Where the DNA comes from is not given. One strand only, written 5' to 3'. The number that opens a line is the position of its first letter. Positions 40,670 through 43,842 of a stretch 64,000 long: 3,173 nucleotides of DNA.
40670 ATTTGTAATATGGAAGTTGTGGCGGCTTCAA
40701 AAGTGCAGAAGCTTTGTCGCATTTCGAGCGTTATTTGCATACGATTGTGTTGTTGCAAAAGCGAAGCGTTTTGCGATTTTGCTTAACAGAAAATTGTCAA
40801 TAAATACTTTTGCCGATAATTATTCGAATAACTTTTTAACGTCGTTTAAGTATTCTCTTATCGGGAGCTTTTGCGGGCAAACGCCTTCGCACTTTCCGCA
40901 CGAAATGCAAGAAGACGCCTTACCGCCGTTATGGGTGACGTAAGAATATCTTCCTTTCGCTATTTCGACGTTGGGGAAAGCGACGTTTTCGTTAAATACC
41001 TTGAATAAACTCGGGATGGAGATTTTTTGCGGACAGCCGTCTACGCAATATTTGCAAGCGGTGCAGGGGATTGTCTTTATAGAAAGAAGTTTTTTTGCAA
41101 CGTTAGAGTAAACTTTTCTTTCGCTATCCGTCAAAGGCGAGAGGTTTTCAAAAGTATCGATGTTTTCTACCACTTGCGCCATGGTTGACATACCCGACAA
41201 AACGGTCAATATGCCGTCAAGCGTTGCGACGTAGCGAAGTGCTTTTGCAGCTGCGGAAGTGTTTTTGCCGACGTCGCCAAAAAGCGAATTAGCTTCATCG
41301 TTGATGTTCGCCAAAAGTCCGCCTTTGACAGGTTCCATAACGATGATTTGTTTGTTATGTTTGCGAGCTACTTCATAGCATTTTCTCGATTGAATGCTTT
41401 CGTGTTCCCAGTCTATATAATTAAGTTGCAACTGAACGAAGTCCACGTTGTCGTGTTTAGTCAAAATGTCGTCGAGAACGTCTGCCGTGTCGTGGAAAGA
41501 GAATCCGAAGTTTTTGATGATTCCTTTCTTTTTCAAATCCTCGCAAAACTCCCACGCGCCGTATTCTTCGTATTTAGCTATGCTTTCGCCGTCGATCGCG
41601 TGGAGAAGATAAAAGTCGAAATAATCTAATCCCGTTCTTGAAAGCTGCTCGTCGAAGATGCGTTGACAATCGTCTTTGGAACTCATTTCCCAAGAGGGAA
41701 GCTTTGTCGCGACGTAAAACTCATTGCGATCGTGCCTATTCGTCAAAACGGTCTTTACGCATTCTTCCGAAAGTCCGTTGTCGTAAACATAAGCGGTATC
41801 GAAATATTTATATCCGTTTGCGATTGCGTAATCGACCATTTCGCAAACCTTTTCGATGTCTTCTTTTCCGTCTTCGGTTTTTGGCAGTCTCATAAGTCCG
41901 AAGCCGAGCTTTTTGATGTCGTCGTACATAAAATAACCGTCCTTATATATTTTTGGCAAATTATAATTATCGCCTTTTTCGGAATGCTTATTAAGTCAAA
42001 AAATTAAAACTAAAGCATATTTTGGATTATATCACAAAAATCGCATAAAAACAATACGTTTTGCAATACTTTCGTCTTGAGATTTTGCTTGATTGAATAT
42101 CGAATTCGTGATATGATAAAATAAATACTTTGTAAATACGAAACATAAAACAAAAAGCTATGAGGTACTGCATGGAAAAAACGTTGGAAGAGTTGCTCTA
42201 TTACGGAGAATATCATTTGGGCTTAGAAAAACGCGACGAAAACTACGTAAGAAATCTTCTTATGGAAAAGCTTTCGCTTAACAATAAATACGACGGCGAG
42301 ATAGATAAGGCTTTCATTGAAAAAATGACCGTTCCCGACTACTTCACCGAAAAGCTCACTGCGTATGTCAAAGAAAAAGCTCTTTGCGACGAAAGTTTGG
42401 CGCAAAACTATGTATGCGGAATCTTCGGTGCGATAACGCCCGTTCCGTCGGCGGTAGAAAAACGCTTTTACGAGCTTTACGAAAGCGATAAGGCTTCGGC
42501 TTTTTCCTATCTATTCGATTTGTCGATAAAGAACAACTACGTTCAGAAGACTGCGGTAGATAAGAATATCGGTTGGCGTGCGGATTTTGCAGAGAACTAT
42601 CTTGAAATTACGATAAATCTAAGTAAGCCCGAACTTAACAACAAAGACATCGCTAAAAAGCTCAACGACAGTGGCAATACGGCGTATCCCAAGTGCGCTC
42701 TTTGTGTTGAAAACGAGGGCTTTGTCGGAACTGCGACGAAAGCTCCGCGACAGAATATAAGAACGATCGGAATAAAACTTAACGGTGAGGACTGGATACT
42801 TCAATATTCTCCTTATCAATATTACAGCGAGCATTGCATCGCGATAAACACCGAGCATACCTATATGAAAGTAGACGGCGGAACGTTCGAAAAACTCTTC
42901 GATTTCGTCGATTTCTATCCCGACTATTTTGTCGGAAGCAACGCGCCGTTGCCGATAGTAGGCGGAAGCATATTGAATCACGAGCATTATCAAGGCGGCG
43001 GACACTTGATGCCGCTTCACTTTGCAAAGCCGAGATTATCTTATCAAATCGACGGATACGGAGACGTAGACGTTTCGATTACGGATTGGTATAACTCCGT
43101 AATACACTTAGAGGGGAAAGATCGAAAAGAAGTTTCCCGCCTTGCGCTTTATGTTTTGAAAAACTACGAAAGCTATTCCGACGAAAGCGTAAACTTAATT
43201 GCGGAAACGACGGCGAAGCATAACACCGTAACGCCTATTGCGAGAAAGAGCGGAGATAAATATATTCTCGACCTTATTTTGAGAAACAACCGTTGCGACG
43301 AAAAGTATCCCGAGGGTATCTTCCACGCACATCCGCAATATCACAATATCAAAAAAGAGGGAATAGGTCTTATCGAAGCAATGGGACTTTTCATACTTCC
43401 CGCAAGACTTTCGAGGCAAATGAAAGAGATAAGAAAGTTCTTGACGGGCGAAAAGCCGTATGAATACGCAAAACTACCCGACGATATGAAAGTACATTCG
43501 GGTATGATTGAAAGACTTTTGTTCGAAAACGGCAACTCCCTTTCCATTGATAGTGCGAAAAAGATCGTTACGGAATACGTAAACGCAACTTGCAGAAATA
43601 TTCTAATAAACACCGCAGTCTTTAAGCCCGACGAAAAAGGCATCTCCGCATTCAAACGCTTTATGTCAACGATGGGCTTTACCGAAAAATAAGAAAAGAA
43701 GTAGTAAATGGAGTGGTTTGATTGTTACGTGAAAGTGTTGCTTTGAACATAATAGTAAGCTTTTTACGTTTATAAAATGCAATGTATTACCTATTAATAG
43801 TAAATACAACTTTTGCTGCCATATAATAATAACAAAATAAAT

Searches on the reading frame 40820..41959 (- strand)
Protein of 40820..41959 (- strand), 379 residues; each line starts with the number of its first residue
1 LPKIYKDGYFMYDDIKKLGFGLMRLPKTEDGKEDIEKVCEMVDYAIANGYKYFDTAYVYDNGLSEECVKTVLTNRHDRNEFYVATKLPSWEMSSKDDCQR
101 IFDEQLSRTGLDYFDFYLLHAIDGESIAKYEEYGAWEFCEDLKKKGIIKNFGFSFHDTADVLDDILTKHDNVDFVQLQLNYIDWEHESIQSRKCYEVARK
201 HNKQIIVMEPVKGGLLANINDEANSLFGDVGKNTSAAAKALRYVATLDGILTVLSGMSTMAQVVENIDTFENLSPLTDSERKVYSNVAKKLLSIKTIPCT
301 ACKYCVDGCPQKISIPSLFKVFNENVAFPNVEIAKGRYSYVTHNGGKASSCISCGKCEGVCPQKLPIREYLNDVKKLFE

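Call 53: search_protein_families(library=pfam, proteins=[window:40820-41959:-], max_evalue=0.00001)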
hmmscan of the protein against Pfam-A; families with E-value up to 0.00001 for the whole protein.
window:40820-41959:- (379 aa): 7 families
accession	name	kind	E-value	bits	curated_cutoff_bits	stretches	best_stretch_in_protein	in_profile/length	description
PF00248.27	Aldo_ket_red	-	2.8e-46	158.4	24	1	17-280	1-282/291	Aldo/keto reductase family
PF13187.11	Fer4_9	-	5.9e-10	39.5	27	1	299-364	2-50/52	4Fe-4S dicluster domain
PF13534.11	Fer4_17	-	8.2e-09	36.3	22.2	1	299-365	2-60/61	4Fe-4S dicluster domain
PF13183.11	Fer4_8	-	3.8e-07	31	27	1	298-365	4-68/68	4Fe-4S dicluster domain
PF13746.11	Fer4_18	-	1.6e-06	28.7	27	0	346-371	56-81/114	4Fe-4S dicluster domain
PF14697.11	Fer4_21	-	2.8e-06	27.8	35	0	288-311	30-53/59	4Fe-4S dicluster domain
PF12838.12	Fer4_7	-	3e-06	28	27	1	299-364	2-51/52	4Fe-4S dicluster domain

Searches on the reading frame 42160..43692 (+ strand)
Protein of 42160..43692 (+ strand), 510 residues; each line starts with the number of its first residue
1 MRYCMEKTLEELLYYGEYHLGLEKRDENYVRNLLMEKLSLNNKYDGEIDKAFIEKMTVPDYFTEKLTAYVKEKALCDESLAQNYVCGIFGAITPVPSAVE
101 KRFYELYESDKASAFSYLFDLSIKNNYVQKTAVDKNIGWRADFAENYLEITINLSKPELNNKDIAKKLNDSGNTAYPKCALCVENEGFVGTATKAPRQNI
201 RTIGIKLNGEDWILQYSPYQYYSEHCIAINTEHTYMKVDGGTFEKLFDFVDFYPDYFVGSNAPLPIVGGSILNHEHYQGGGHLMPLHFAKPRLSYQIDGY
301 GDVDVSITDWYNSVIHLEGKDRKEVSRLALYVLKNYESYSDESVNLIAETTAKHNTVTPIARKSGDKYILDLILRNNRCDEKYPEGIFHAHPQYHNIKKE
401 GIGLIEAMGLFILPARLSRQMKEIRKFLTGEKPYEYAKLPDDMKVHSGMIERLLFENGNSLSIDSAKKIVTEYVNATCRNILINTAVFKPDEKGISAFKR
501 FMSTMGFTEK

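Call 54: search_protein_families(library=pfam, proteins=[window:42160-43692:+], max_evalue=0.00001)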
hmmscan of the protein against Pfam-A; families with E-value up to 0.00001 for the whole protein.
window:42160-43692:+ (510 aa): 2 families
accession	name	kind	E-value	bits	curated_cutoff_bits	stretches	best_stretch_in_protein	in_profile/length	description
PF01087.27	GalP_UDP_transf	-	9.3e-17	62.5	22.1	1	88-233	53-182/184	Galactose-1-phosphate uridyl transferase, N-terminal domain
PF02744.22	GalP_UDP_tr_C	-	6.9e-11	42.6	29.2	1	251-425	3-149/165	Galactose-1-phosphate uridyl transferase, C-terminal domain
